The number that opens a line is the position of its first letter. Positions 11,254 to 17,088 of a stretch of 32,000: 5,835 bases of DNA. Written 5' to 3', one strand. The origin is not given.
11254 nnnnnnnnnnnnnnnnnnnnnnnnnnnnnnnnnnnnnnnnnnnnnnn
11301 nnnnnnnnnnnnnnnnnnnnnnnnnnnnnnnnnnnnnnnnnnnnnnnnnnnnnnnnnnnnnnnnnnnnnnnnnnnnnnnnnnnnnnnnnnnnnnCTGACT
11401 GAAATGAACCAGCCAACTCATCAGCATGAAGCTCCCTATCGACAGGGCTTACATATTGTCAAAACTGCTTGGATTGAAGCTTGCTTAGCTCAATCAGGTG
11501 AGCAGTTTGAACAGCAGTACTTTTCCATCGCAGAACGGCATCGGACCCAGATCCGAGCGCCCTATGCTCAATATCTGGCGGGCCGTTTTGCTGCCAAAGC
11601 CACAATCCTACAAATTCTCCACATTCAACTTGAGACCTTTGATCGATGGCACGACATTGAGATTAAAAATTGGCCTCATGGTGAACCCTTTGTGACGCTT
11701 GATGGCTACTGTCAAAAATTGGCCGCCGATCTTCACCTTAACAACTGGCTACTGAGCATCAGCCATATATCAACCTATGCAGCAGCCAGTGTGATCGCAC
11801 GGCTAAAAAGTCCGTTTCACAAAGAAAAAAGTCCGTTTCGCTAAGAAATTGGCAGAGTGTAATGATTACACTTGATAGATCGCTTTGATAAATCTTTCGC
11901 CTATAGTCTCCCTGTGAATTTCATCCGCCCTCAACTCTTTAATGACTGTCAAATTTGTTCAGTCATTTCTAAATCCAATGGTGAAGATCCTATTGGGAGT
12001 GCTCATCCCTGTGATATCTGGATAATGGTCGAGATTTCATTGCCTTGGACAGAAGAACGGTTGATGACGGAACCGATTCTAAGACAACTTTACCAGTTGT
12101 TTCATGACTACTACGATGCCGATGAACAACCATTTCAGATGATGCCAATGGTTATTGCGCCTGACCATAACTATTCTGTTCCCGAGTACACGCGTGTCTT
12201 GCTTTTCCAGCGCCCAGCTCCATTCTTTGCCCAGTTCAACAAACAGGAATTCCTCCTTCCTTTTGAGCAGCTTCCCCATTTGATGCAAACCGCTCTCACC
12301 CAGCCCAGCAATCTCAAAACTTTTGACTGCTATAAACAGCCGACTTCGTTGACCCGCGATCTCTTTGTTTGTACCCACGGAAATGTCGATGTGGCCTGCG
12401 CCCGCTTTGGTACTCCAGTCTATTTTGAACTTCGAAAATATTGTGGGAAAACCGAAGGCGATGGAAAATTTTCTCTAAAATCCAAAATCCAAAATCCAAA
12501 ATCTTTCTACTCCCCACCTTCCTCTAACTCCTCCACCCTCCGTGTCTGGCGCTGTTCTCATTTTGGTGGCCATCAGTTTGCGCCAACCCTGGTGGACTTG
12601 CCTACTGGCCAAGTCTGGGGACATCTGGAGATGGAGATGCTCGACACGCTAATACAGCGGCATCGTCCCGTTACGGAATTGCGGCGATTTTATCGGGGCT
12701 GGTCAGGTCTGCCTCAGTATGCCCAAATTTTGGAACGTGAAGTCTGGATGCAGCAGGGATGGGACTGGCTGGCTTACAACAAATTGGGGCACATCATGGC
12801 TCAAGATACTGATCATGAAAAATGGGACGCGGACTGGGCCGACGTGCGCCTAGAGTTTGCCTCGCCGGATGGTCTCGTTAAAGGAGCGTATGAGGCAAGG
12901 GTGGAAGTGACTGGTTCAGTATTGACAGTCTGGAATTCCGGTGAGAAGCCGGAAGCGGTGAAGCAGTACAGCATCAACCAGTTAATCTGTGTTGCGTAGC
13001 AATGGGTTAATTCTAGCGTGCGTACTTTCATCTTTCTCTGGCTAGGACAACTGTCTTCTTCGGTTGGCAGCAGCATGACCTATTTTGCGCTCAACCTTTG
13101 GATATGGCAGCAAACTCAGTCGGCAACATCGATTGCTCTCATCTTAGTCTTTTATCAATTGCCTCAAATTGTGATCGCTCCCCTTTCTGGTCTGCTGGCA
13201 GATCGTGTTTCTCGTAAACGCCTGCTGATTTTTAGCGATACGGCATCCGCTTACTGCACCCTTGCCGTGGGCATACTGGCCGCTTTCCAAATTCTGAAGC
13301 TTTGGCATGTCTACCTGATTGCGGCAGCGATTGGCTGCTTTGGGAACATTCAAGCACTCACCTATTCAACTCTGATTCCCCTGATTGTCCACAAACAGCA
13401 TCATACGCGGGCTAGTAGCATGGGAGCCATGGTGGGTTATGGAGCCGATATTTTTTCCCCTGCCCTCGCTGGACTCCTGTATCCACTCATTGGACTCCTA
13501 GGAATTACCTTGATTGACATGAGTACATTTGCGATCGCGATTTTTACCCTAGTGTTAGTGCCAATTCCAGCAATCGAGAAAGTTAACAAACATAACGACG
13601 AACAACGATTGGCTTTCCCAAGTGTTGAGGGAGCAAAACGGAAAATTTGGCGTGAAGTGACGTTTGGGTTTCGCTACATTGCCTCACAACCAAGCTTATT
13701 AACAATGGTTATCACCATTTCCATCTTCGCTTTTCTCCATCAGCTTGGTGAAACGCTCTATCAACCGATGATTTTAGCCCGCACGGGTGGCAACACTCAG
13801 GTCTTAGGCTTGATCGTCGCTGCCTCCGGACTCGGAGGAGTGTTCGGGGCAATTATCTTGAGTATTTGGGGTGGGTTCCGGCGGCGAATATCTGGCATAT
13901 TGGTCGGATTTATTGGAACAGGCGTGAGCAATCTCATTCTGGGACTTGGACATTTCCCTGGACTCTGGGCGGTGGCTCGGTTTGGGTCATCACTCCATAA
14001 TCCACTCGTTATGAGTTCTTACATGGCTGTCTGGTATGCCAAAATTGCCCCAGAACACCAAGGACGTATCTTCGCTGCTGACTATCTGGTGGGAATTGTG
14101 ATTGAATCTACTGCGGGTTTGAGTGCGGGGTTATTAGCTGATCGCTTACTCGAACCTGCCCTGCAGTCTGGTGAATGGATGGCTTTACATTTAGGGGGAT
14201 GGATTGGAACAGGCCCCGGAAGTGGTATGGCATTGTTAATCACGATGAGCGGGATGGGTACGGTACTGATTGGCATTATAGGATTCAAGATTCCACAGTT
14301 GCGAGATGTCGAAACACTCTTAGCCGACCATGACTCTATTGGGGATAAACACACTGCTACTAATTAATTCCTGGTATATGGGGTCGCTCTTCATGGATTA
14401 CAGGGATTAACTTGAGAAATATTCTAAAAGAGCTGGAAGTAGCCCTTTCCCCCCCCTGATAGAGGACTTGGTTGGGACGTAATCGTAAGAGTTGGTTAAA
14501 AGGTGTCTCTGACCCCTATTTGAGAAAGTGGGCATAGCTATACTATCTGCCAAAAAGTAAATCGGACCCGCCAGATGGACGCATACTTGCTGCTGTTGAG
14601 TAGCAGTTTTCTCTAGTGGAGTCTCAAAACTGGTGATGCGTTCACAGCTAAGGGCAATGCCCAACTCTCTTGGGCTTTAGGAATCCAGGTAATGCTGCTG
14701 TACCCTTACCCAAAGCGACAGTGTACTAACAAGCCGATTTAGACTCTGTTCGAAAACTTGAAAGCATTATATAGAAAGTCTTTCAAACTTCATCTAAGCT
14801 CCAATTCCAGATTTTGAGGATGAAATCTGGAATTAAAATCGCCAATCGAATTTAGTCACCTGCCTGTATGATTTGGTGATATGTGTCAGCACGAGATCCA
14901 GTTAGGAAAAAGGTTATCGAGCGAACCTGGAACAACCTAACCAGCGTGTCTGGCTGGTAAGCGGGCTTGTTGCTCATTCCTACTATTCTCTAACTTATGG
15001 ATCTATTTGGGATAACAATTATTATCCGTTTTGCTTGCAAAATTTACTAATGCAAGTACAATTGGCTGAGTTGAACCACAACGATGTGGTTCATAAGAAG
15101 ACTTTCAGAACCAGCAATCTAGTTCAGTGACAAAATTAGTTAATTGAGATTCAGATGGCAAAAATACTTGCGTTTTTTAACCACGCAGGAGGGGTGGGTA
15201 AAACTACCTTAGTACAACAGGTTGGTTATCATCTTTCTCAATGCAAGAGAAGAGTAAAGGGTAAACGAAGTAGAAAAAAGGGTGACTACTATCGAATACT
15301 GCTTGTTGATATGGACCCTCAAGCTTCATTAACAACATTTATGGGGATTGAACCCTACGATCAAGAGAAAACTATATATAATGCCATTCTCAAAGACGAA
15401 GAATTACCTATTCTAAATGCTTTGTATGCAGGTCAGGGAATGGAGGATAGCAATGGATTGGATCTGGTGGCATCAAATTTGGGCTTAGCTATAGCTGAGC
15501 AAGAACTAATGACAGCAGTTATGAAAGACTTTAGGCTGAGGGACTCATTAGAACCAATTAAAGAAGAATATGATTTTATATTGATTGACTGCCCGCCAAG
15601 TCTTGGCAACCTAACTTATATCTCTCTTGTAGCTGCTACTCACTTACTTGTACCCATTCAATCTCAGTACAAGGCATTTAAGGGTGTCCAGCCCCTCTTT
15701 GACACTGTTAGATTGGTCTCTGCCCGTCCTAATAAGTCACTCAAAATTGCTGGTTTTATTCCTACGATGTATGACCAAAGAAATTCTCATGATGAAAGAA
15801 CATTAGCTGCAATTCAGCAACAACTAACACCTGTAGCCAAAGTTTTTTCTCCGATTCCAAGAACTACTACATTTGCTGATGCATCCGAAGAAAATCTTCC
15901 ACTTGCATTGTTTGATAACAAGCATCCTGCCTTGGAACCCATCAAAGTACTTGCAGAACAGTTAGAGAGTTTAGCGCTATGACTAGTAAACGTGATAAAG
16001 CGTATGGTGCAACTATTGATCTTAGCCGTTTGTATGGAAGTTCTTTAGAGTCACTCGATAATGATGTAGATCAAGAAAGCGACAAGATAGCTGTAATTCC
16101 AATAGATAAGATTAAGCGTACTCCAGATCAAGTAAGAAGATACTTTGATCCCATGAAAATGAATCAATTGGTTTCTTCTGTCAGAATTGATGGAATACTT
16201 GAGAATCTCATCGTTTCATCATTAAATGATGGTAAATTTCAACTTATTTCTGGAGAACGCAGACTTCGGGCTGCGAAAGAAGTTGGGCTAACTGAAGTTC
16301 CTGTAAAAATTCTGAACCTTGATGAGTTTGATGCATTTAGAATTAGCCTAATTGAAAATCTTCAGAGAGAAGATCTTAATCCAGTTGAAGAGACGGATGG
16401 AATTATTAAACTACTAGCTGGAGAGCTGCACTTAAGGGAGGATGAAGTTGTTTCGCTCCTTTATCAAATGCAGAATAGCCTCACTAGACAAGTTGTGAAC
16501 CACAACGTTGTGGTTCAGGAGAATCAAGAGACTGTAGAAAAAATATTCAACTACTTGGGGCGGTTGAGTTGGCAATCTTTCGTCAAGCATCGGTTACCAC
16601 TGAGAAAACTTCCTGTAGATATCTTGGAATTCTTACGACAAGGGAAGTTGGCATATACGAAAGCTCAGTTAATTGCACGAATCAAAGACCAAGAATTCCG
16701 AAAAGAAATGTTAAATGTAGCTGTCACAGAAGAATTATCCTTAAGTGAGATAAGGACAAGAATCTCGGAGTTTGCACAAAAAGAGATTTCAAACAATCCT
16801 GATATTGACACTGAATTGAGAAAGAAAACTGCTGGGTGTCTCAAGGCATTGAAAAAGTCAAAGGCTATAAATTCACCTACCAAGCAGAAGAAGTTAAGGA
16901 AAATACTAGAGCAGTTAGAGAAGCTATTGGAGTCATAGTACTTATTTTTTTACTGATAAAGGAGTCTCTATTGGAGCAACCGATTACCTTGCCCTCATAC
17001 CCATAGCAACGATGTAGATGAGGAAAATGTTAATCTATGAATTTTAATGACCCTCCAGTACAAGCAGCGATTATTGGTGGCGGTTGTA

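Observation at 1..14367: Salicylate-primed NRPS cluster with reductase / transaminase / methyltransferase release logic (possible anachelin-like or new siderophore pathway)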

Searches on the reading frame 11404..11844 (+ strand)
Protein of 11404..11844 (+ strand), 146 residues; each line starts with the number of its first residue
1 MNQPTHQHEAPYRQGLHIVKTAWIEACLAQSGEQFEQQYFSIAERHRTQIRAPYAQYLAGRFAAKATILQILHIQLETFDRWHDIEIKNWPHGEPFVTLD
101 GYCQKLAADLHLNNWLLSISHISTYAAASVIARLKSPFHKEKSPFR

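Call 5: search_protein_families(library=pfam, proteins=[window:11404-11844:+])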
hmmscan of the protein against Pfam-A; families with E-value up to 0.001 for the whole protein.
window:11404-11844:+ (146 aa): 1 family
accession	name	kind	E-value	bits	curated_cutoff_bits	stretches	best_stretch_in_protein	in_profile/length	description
PF01648.25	ACPS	-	3.5e-05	24.2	25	1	24-109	12-94/111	4'-phosphopantetheinyl transferase superfamily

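Call 6: search_protein_families(library=ncbifam, proteins=[window:11404-11844:+])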
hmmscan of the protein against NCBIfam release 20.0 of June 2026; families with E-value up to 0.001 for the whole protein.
window:11404-11844:+ (146 aa): 10 families
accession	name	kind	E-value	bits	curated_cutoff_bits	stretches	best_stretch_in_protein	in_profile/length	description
NF011254.0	PRK14660.1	equivalog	1.2e-16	60.8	195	1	15-131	6-122/125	holo-[acyl-carrier-protein] synthase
NF011250.0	PRK14656.1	equivalog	2.8e-15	56.5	175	1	14-131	5-122/126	holo-[acyl-carrier-protein] synthase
TIGR00516.1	acpS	equivalog_domain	1.3e-13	51.3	59.8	1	13-132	4-120/125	holo-ACP synthase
TIGR00556.1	pantethn_trn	domain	5.2e-13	49.2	45.35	1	15-132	6-125/128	phosphopantetheine--protein transferase domain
NF011251.0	PRK14657.1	equivalog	5.4e-12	45.8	165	1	15-131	6-120/123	holo-[acyl-carrier-protein] synthase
NF000832.0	PRK00070.3-2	equivalog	1.8e-11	44.4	107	1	35-132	25-114/116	holo-ACP synthase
NF000831.0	PRK00070.3-1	equivalog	9.5e-09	35.2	124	1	15-131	7-126/130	holo-ACP synthase AcpS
NF011257.0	PRK14663.1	equivalog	4.4e-07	29.9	186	1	15-126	4-111/123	holo-[acyl-carrier-protein] synthase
NF011253.0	PRK14659.1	equivalog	7.6e-07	29.8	156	1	15-131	6-118/123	holo-[acyl-carrier-protein] synthase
NF011256.0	PRK14662.1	equivalog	2.3e-05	24.8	150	1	15-132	6-117/123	4'-phosphopantetheinyl transferase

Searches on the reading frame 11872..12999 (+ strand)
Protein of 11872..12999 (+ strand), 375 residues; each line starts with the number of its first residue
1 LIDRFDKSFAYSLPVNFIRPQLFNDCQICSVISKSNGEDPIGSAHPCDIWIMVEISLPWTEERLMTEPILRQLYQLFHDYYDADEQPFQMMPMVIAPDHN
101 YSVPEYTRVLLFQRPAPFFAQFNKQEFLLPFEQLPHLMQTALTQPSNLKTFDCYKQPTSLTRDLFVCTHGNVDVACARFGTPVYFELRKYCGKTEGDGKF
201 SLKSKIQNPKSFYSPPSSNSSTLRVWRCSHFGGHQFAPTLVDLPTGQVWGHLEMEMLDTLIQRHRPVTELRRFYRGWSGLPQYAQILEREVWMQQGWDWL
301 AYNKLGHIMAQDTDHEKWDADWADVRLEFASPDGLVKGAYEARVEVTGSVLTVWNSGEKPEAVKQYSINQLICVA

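Call 8: search_protein_families(library=pfam, proteins=[window:11872-12999:+])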
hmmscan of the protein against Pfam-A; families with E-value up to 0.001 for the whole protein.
window:11872-12999:+ (375 aa): 1 family
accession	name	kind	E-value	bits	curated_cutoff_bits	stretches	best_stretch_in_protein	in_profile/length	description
PF06999.17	Suc_Fer-like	-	9e-28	98.1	34.9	1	41-276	2-191/191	Sucrase/ferredoxin-like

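Call 74: search_protein_families(library=ncbifam, proteins=[window:11872-12999:+], max_evalue=0.00001)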
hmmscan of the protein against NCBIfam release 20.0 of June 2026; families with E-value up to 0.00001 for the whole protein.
window:11872-12999:+ (375 aa): 0 families

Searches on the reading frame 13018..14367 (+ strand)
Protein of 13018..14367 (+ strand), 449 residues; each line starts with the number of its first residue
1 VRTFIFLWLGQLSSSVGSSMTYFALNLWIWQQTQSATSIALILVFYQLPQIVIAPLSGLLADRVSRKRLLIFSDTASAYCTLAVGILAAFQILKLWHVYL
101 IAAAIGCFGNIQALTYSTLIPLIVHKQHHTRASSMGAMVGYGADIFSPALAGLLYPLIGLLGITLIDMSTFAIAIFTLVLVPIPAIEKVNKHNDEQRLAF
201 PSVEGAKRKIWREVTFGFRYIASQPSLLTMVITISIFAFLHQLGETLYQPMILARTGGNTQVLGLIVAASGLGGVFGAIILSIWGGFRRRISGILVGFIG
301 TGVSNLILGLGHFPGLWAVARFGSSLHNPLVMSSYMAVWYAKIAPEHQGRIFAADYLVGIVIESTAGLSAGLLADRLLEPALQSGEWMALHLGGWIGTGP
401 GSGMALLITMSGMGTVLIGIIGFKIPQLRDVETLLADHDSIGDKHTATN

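Call 8: search_protein_families(library=pfam, proteins=[window:13018-14367:+])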
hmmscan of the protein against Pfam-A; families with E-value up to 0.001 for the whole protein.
window:13018-14367:+ (449 aa): 2 families
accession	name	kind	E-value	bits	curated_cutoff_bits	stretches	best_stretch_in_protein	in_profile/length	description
PF07690.21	MFS_1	-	9.8e-22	77.8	33.4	2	7-240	1-217/347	Major Facilitator Superfamily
PF05977.19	MFS_3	-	8e-17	61.3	27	1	3-291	11-281/524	Transmembrane secretion effector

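Call 74: search_protein_families(library=ncbifam, proteins=[window:13018-14367:+], max_evalue=0.00001)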
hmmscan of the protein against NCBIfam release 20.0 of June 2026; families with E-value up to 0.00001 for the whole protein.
window:13018-14367:+ (449 aa): 10 families
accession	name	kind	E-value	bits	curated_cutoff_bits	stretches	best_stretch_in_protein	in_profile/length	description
TIGR00900.1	2A0121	subfamily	1.1e-46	159.8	319.6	1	4-377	1-363/364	H+ Antiporter protein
NF000246.1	macrolide_MefC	exception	2.3e-20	73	870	1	2-375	8-370/407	macrolide efflux MFS transporter Mef(C)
NF000245.1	macrolide_MefA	exception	5.3e-20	71.8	675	1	3-362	10-355/405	macrolide efflux MFS transporter Mef(A)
NF000154.1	macrolide_MefEN2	exception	2.9e-18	66.4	800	1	4-282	8-271/401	macrolide efflux MFS transporter Mef(En2)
NF000051.1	macrolide_MefB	exception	4.3e-17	62.2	800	1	3-354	10-349/409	macrolide efflux MFS transporter Mef(B)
NF012178.0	tet_MFS_V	exception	6.9e-17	61.7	640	1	25-361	31-358/409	tetracycline efflux MFS transporter Tet(V)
NF007792.0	PRK10489.1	equivalog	2.5e-13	49.8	324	1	7-317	22-313/419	enterobactin transporter EntS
NF006386.0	PRK08633.1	equivalog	7.3e-10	37.2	1221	1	29-320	39-328/1147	acyl-[ACP]--phospholipid O-acyltransferase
NF012174.0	tet_MFS_A_B_C_D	equivalog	6.3e-07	28.5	475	1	31-280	34-263/382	Tet(A)/Tet(B)/Tet(C) family tetracycline efflux MFS transporter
NF052575.1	MFS_efflux_Tap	equivalog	1.7e-06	27.3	625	1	8-310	10-304/401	multidrug efflux MFS transporter Tap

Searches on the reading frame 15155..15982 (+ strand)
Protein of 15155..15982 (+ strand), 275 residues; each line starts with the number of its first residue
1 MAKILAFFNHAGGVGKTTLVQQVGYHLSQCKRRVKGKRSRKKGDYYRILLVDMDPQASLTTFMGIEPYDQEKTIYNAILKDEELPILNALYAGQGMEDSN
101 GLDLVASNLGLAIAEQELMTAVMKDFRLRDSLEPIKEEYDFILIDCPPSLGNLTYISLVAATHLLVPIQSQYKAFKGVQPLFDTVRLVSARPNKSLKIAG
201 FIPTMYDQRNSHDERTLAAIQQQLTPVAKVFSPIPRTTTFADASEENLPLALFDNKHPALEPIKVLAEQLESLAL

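Call 8: search_protein_families(library=pfam, proteins=[window:15155-15982:+])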
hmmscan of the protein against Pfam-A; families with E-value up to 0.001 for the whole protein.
window:15155-15982:+ (275 aa): 3 families
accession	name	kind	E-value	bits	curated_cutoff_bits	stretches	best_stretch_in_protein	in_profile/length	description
PF13614.12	AAA_31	-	4.6e-43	147.6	27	1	3-198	2-177/177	AAA domain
PF01656.29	CbiA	-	2.7e-18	66.6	25.4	1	46-250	28-125/125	CobQ/CobB/MinD/ParA nucleotide binding domain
PF06564.18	CBP_BcsQ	-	0.00014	21.9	21.3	0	11-165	10-142/234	Cellulose biosynthesis protein BcsQ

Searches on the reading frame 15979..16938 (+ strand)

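Call 8: search_protein_families(library=pfam, proteins=[window:15979-16938:+])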
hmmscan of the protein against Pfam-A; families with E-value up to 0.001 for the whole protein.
window:15979-16938:+ (319 aa): 2 families
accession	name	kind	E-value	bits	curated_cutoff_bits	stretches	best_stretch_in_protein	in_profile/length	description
PF02195.25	ParB_N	-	1e-22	80.4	26.3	1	36-129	2-95/95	ParB N-terminal domain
PF17762.8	HTH_ParB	-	4.8e-08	33.5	22.6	1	181-264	18-99/102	ParB HTH domain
